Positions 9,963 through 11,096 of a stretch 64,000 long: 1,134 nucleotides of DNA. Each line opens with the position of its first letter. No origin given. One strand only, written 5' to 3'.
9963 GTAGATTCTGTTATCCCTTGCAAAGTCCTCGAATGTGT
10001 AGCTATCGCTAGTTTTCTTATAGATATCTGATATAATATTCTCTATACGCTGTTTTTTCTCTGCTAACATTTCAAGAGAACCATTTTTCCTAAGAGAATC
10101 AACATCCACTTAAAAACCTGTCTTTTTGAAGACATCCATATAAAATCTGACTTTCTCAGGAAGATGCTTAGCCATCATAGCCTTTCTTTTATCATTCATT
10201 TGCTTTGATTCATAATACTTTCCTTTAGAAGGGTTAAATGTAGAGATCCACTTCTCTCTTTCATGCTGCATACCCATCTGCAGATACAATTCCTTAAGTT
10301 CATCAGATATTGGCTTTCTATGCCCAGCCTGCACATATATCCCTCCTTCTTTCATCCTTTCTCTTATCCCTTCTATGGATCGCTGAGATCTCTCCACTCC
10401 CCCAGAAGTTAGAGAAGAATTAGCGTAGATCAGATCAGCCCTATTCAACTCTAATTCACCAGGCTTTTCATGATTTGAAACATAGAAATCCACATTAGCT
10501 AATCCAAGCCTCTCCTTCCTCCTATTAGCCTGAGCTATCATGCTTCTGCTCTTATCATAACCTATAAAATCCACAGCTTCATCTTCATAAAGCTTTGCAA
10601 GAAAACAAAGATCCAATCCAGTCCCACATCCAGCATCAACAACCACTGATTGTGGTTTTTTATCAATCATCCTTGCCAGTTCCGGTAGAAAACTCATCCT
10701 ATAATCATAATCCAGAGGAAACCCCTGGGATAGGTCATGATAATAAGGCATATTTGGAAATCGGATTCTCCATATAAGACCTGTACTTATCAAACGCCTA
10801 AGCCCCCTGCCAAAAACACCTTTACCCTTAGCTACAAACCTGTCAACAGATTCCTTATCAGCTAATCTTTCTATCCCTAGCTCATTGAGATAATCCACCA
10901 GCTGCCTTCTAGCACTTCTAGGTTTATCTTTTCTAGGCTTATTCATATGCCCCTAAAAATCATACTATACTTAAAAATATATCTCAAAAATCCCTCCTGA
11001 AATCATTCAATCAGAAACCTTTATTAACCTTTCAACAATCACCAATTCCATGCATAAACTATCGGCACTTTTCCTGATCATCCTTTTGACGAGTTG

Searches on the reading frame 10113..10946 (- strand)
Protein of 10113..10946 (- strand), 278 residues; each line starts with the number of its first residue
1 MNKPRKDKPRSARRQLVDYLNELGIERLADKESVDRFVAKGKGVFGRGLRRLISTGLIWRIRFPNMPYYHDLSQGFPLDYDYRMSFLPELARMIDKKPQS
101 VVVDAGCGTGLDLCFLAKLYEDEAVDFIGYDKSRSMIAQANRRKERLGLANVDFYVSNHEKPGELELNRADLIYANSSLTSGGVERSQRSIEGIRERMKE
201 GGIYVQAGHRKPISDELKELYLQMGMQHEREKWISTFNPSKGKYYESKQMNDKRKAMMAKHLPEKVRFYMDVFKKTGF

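Call 3: search_protein_families(library=pfam, proteins=[window:10113-10946:-], max_evalue=1)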
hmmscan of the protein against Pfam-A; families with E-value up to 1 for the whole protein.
window:10113-10946:- (278 aa): 13 families
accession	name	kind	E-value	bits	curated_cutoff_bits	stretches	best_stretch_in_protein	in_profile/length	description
PF13847.12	Methyltransf_31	-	4.1e-17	62.7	27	1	97-223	2-130/145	Methyltransferase domain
PF13649.12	Methyltransf_25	-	7.1e-12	46.3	27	1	102-202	1-97/97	Methyltransferase domain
PF08242.18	Methyltransf_12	-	6.9e-11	43.2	30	1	103-203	1-97/98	Methyltransferase domain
PF08241.18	Methyltransf_11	-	1.9e-08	35.2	21.2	1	103-205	1-94/95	Methyltransferase domain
PF13489.12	Methyltransf_23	-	3.7e-07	30.5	27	1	89-239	12-147/164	Methyltransferase domain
PF13679.12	Methyltransf_32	-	7.2e-05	23.2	27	1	92-161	19-91/143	Methyltransferase domain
PF05175.20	MTS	-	0.00021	21.4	23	1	90-225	23-158/170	Methyltransferase small domain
PF01209.24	Ubie_methyltran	-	0.00036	20.4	20.1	1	93-221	43-166/233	ubiE/COQ5 methyltransferase family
PF02390.23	Methyltransf_4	-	0.00074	19.5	24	1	99-158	2-59/173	Putative methyltransferase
PF01135.25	PCMT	-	0.0012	19.1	20.3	1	94-157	69-131/210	Protein-L-isoaspartate(D-aspartate) O-methyltransferase (PCMT)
PF24675.1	NpmA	-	0.0085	15.8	60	1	96-201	21-131/214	16S rRNA (adenine(1408)-N(1))-methyltransferase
PF07021.18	MetW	-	0.08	13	21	1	97-143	12-55/193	Methionine biosynthesis protein MetW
PF06325.19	PrmA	-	0.28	11.1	22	1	97-209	160-261/296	Ribosomal protein L11 methyltransferase (PrmA)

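Call 4: search_protein_families(library=ncbifam, proteins=[window:10113-10946:-], max_evalue=1)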
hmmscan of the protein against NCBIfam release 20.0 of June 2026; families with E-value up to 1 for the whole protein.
window:10113-10946:- (278 aa): 34 families (the best 25 are shown)
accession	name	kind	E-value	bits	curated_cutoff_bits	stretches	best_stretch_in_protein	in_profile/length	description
TIGR02072.1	BioC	equivalog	3.6e-08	33.5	184.95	1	89-222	22-148/244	malonyl-ACP O-methyltransferase BioC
NF008823.0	PRK11873.1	subfamily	1.7e-07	31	263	1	97-176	76-153/272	arsenite methyltransferase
NF047649.1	MTase_UXPK_star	exception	1.8e-07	30.5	460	1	97-179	76-156/283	methyltransferase/UXPK-star double selenoprotein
NF040539.1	AST_met_ArsM_2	exception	3.5e-07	30.4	240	1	93-219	51-178/262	putative arsinothricin biosynthesis methyltransferase ArsM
NF002463.0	PRK01683.1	equivalog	1.9e-06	27.7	297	1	90-180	24-104/258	trans-aconitate 2-methyltransferase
NF045667.1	MTase_DVU1556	equivalog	1.9e-06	27.5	155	1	90-148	14-69/213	DVU_1556 family methyltransferase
NF041536.1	ArsM_DUF2284_UU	exception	1.9e-06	26.5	575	1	100-179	78-155/459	arsenite methyltransferase/DUF2284 domain selenoprotein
NF053511.1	tRNA_U34_MnmM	equivalog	1.2e-05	25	135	1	97-161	16-80/183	tRNA 5-(aminomethyl)-2-thiouridylate-methyltransferase MnmM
TIGR02021.1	BchM-ChlM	equivalog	2.3e-05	23.9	158.9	1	100-159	56-112/218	magnesium protoporphyrin IX methyltransferase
NF043040.1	corrin_prot_MT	hypoth_equivalog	2.7e-05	23.7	180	1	94-207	38-148/216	corrinoid protein-associated methyltransferase CpaM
TIGR03534.1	RF_mod_PrmC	equivalog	3.7e-05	23.3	199.1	1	93-176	83-163/253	peptide chain release factor N(5)-glutamine methyltransferase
NF041537.1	ArsM_AhpD_UU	exception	3.8e-05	22.6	510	1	100-175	78-151/345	arsenite methyltransferase/AhpD domain selenoprotein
NF010703.0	PRK14103.1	equivalog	6.6e-05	22.4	320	1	86-147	17-76/256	trans-aconitate 2-methyltransferase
TIGR00091.1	TIGR00091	equivalog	6.9e-05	22.3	112.65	1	88-158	7-74/194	tRNA (guanosine(46)-N7)-methyltransferase TrmB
TIGR01934.1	MenG_MenH_UbiE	subfamily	0.00018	20.9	158.35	1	90-160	31-98/223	ubiquinone/menaquinone biosynthesis methyltransferase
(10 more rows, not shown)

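Call 5: search_protein_families(library=padloc, proteins=[window:10113-10946:-], max_evalue=1)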
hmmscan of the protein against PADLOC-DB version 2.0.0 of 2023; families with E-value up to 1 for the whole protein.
window:10113-10946:- (278 aa): 2 families
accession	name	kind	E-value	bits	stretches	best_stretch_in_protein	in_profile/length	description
PDLC04134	mad2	-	9.2e-20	68.9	1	89-205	282-393/492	mads_2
PDLC03226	MTase_II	-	0.012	12.3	1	95-156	40-105/579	Type II methyltransferase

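Call 54: search_protein_families(library=phrogs, proteins=[window:10113-10946:-], max_evalue=0.01)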
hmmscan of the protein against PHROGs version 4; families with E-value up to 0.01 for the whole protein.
window:10113-10946:- (278 aa): 4 families
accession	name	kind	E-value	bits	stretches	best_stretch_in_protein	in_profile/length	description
phrog_4752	-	other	4.2e-10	40.3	1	80-232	34-184/241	tRNA methyltransferase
phrog_22502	-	other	0.00011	23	1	87-204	61-171/276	methyltransferase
phrog_3382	-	other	0.0019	18.5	0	90-158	39-102/207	methyltransferase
phrog_11787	-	other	0.006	16.5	1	91-160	303-368/458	DNA methyltransferase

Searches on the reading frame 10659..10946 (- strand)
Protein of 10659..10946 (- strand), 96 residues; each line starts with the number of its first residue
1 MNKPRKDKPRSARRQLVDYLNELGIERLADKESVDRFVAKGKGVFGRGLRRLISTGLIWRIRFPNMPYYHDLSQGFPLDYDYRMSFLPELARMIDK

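Call 79: search_protein_families(library=pfam, proteins=[window:10659-10946:-], max_evalue=10)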
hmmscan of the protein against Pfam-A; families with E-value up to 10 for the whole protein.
seq(96 aa): 1 family
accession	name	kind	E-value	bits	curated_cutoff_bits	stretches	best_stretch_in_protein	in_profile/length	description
PF15118.11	DUF4560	-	0.18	12.2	27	1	40-69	18-48/64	Domain of unknown function (DUF4560)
